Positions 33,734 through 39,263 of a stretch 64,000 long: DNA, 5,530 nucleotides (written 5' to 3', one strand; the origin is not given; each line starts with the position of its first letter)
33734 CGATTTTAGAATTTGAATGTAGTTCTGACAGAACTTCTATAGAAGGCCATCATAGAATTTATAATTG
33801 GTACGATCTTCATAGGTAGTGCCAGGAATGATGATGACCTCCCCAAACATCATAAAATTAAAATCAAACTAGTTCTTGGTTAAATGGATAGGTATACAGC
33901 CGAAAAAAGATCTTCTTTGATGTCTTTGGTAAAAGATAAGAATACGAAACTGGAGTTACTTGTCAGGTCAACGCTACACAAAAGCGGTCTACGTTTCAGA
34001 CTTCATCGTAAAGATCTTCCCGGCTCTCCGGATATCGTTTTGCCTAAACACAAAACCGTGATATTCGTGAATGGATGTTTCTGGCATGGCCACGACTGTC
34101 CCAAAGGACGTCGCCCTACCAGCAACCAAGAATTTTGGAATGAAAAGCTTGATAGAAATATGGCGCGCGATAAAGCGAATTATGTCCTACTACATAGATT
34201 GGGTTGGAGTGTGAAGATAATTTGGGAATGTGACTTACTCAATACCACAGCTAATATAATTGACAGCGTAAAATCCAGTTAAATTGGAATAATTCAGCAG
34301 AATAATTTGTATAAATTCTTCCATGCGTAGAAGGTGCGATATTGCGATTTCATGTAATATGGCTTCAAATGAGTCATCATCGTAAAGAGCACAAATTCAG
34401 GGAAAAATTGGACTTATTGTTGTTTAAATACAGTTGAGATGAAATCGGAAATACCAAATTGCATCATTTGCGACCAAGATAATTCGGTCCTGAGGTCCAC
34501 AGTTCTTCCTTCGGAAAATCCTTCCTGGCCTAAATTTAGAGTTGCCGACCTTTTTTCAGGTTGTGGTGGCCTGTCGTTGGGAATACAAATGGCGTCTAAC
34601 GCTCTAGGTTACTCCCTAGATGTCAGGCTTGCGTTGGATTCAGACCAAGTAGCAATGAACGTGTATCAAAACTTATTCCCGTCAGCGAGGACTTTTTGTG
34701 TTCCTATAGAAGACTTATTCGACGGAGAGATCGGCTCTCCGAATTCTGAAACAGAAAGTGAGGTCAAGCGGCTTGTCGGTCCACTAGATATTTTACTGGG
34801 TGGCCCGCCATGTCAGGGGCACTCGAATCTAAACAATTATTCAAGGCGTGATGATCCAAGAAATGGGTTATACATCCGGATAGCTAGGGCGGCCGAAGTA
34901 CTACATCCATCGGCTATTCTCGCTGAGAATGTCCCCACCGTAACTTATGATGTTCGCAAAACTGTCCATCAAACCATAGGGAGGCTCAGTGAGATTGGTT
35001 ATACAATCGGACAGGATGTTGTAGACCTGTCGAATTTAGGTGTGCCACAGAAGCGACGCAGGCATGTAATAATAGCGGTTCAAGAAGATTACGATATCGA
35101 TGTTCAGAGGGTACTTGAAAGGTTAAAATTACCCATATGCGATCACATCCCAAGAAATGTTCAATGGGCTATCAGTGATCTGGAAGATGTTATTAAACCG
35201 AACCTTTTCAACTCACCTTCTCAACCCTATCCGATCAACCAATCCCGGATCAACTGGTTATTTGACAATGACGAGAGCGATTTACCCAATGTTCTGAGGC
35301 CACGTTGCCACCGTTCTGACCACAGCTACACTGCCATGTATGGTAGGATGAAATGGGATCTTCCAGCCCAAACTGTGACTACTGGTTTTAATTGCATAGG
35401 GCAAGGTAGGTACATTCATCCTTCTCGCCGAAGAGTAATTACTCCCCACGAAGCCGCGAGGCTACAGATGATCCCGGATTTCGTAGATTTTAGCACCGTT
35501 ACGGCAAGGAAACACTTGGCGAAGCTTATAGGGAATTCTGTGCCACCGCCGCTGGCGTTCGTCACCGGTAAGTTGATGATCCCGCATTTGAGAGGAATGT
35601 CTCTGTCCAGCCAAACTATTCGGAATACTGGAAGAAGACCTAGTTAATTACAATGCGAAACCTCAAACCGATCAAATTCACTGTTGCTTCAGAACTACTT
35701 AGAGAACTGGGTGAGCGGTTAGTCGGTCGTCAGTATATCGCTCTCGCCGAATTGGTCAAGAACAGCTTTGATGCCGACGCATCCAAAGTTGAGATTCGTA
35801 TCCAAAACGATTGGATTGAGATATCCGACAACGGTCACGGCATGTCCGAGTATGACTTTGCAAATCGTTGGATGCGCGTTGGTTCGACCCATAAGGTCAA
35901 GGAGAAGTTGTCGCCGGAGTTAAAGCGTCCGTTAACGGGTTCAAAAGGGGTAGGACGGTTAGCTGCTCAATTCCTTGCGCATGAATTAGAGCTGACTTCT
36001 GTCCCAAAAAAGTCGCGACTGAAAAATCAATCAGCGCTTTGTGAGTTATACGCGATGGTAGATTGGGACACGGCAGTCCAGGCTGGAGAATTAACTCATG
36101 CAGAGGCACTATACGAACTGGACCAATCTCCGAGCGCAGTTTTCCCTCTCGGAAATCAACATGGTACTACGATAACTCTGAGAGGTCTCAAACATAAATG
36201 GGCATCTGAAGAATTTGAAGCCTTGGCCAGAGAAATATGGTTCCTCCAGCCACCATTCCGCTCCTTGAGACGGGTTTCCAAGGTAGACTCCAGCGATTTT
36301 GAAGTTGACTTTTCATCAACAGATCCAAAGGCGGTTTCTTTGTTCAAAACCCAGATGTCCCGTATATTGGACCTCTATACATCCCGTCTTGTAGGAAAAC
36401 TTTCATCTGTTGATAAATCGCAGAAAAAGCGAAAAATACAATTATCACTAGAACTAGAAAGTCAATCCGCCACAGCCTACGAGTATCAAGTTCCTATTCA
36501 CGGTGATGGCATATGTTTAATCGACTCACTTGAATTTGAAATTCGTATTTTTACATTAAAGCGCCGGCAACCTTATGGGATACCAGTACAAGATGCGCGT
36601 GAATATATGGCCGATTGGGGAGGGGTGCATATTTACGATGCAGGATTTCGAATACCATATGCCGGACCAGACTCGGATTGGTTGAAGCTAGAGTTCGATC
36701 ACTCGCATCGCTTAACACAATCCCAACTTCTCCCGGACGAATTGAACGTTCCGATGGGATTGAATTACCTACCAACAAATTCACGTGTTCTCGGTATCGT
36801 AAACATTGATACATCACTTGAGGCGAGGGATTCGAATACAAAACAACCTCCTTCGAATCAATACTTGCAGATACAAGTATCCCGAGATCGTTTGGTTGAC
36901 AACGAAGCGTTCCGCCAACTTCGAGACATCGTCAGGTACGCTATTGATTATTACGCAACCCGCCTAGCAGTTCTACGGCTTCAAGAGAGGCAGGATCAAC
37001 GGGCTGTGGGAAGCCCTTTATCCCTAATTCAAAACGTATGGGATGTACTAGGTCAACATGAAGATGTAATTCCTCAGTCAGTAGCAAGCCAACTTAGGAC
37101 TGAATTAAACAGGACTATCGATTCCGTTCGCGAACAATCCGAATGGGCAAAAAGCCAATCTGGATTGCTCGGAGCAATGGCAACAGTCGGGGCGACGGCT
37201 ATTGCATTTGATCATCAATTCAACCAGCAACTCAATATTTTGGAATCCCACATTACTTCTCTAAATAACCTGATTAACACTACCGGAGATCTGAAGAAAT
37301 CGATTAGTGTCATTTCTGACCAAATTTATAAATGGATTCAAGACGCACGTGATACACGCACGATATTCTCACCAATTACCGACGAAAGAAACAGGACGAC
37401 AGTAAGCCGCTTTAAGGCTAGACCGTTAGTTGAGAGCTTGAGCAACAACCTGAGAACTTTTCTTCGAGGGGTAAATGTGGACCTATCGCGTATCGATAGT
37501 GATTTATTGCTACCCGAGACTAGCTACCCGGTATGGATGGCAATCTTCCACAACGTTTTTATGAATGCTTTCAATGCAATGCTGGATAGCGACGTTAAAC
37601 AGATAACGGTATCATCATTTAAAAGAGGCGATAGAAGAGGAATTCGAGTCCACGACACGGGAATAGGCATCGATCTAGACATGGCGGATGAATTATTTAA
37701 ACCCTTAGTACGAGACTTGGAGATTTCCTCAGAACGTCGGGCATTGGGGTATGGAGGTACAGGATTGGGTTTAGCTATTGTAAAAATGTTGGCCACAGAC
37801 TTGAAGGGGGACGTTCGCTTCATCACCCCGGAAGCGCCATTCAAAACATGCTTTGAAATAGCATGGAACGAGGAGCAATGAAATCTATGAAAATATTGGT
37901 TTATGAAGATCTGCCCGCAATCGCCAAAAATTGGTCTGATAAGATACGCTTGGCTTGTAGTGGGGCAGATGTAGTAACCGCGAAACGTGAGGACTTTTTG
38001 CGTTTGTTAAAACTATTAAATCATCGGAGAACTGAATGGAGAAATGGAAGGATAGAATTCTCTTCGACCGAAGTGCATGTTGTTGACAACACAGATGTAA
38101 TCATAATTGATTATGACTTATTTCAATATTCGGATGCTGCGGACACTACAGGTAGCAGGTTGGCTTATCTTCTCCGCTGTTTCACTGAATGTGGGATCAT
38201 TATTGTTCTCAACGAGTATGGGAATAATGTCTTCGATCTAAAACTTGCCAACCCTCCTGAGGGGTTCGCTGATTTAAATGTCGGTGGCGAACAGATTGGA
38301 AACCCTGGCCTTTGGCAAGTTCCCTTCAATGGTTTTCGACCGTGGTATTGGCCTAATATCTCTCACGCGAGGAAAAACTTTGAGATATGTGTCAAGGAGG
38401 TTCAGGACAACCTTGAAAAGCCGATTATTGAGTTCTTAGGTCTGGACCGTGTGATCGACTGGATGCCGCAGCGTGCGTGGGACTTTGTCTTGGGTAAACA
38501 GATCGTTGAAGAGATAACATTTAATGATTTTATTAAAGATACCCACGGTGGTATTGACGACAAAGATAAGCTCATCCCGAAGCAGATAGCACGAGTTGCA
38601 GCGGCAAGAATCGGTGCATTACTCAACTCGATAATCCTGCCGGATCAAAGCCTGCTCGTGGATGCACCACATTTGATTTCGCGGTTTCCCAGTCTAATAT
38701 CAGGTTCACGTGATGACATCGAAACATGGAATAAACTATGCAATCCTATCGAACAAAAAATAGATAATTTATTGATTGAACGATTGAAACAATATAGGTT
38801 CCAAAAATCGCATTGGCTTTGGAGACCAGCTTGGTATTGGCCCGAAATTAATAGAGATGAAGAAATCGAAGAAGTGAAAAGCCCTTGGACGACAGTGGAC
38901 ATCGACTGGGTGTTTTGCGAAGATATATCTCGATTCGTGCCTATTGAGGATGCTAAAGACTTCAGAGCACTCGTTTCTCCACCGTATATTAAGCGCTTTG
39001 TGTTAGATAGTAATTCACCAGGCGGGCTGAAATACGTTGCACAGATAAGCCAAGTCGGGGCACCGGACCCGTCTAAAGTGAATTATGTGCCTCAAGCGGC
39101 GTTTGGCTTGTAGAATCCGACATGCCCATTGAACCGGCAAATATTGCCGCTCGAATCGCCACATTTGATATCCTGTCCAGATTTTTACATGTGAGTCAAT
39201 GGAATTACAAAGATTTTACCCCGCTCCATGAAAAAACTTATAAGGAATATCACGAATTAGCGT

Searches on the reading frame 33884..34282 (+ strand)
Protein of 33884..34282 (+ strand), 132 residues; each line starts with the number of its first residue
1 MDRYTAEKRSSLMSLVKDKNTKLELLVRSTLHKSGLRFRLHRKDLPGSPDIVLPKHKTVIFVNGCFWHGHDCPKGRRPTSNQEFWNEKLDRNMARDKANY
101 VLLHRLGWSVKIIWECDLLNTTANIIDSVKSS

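Call 10: search_protein_families(library=pfam, proteins=[window:33884-34282:+], max_evalue=0.01)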
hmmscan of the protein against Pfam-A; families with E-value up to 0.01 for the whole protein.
window:33884-34282:+ (132 aa): 1 family
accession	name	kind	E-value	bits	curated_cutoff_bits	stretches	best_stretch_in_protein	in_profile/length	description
PF03852.21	Vsr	-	4.1e-31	107.1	27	1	1-73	1-73/74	DNA mismatch endonuclease Vsr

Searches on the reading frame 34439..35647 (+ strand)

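Call 10: search_protein_families(library=pfam, proteins=[window:34439-35647:+], max_evalue=0.01)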
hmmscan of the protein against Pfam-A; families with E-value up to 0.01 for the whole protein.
window:34439-35647:+ (402 aa): 1 family
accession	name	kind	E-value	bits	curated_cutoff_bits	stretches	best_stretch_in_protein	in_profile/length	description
PF00145.23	DNA_methylase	-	1.5e-46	159.8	22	1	33-378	1-320/324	C-5 cytosine-specific DNA methylase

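Call 93: search_protein_families(library=padloc, proteins=[window:34439-35647:+], max_evalue=0.00001)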
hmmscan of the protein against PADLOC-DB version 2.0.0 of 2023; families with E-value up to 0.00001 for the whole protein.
window:34439-35647:+ (402 aa): 53 families (the best 25 are shown)
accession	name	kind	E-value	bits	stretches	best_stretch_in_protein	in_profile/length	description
PDLC00033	DruM2|DruM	-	3.3e-101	337.2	1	14-378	3-358/368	DNA cytosine methylase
PDLC03368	MTase_II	-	3.7e-85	284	1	14-375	65-420/427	Type II methyltransferase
PDLC03378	MTase_II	-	4.4e-61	205.1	1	32-388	2-334/344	Type II methyltransferase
PDLC03326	MTase_II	-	1.7e-54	183.6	2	36-253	8-219/412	Type II methyltransferase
PDLC03234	MTase_II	-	2e-53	180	2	33-251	5-205/375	Type II methyltransferase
PDLC03237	MTase_II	-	3.2e-46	155.8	2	35-254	796-1015/1036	Type II methyltransferase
PDLC03272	MTase_II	-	2.3e-42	143.5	1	25-388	67-394/407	Type II methyltransferase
PDLC02648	DrmMII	-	1.6e-31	107.6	2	29-222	18-233/468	DrmMII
PDLC03225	MTase_II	-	1.5e-29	101.2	2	32-172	7-143/615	Type II methyltransferase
PDLC02656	DrmMII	-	2.1e-29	100.7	2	32-217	4-205/491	DrmMII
PDLC03381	MTase_II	-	5.6e-29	99.4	2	293-378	56-139/396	Type II methyltransferase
PDLC03279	MTase_II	-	6.7e-29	98.6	2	33-251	3-200/587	Type II methyltransferase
PDLC00027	DruM2|DruM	-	2.1e-27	94.4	1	32-220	11-177/361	DNA cytosine methylase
PDLC02649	DrmMII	-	6.5e-27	92.5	2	114-221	114-226/422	DrmMII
PDLC03736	oMTase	-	6.9e-27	91.5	2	30-214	1017-1199/1497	orphan methyltransferase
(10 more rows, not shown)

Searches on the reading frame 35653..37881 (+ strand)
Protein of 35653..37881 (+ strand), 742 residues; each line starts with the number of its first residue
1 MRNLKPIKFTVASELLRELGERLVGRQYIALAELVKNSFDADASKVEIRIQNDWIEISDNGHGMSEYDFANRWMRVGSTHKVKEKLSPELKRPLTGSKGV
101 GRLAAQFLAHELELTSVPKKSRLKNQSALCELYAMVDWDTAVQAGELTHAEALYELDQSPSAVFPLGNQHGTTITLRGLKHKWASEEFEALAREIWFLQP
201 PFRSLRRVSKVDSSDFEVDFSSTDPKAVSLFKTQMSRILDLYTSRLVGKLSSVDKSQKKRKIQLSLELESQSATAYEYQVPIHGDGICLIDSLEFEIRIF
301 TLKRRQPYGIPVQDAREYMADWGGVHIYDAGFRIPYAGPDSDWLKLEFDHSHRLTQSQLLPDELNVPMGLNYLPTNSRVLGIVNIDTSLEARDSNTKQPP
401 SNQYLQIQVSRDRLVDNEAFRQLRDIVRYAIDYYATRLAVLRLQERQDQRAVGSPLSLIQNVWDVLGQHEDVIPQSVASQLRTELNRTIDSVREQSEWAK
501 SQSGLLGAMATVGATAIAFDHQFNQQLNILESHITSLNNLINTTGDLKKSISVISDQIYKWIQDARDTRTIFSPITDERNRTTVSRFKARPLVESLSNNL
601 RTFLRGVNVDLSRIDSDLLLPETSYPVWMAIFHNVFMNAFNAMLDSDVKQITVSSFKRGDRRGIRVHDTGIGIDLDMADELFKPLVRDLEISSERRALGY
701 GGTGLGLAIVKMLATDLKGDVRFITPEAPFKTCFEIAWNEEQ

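Call 10: search_protein_families(library=pfam, proteins=[window:35653-37881:+], max_evalue=0.01)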
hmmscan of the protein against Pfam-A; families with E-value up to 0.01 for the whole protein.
window:35653-37881:+ (742 aa): 2 families
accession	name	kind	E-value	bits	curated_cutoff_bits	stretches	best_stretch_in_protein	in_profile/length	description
PF13589.12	HATPase_c_3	-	2.4e-23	83.1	25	1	29-130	5-106/137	Histidine kinase-, DNA gyrase B-, and HSP90-like ATPase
PF02518.31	HATPase_c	-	1.7e-20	74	26.4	2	631-737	9-106/111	Histidine kinase-, DNA gyrase B-, and HSP90-like ATPase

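Call 93: search_protein_families(library=padloc, proteins=[window:35653-37881:+], max_evalue=0.00001)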
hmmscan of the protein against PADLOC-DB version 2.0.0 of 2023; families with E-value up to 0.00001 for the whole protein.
window:35653-37881:+ (742 aa): 2 families
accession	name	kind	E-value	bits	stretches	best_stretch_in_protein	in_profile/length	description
PDLC03485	REase_II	-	1.3e-09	35.1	1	18-113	17-111/611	Type II restriction enzyme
PDLC03419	REase_II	-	7.4e-09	32.5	1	10-195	8-192/695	Type II restriction enzyme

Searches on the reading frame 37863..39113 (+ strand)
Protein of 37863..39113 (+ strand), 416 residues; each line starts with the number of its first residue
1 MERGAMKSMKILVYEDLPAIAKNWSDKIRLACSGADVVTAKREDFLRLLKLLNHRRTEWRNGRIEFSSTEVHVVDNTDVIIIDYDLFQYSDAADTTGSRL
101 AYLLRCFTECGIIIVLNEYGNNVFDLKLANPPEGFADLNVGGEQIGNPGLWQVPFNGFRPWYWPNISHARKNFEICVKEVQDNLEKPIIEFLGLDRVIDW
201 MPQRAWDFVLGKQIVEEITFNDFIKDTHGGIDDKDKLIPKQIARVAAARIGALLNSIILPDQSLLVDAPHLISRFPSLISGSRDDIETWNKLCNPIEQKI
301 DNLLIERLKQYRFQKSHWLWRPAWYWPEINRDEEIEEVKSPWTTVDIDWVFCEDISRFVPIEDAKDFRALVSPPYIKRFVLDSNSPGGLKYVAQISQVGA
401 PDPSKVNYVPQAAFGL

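Call 10: search_protein_families(library=pfam, proteins=[window:37863-39113:+], max_evalue=0.01)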
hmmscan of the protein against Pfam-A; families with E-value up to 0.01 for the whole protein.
window:37863-39113:+ (416 aa): 0 families

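Call 77: search_protein_families(library=ncbifam, proteins=[window:37863-39113:+], max_evalue=0.1)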
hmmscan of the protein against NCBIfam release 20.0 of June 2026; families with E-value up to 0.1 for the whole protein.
window:37863-39113:+ (416 aa): 1 family
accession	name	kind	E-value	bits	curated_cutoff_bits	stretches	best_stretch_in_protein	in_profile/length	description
NF008061.0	PRK10795.1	equivalog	0.0017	17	962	1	145-218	353-426/634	peptidoglycan DD-transpeptidase MrdA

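Call 93: search_protein_families(library=padloc, proteins=[window:37863-39113:+], max_evalue=0.00001)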
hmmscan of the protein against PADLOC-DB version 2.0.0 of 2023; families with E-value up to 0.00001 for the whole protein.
window:37863-39113:+ (416 aa): 0 families
